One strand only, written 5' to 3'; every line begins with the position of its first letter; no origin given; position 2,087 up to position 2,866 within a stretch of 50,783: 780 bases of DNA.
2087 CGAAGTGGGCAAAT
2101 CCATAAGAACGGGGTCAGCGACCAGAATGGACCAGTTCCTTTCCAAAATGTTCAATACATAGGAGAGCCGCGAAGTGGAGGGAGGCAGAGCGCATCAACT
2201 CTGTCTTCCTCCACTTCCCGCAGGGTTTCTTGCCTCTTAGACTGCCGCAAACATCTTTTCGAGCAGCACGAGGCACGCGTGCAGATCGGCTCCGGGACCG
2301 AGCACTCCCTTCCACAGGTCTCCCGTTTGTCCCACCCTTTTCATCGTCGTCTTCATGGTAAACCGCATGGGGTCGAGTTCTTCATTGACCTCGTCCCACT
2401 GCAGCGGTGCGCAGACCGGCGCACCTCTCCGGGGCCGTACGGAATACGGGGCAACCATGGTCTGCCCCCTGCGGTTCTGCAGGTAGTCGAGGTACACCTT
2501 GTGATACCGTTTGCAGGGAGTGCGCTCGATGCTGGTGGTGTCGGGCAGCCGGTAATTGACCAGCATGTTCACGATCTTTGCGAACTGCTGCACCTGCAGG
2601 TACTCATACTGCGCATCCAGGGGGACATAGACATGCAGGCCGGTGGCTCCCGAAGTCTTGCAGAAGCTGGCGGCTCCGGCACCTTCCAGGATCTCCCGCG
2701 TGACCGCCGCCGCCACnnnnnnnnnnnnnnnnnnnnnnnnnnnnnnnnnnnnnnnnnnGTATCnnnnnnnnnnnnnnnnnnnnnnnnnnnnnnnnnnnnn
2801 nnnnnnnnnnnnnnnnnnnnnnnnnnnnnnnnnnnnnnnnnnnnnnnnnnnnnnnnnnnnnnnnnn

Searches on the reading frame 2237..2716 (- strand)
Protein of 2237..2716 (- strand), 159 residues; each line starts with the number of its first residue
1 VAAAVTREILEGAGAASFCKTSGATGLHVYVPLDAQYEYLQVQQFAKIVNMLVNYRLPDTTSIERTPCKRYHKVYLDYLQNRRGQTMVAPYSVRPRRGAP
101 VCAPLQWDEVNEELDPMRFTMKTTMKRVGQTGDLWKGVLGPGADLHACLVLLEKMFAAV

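Call 40: search_protein_families(library=pfam, proteins=[window:2237-2716:-], max_evalue=0.00001)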
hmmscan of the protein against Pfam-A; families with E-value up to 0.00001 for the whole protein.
window:2237-2716:- (159 aa): 1 family
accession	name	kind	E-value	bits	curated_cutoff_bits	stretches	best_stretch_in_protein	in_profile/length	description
PF21686.3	LigD_Prim-Pol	-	3.6e-44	151.7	27.4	1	2-135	121-254/254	LigD, primase-polymerase domain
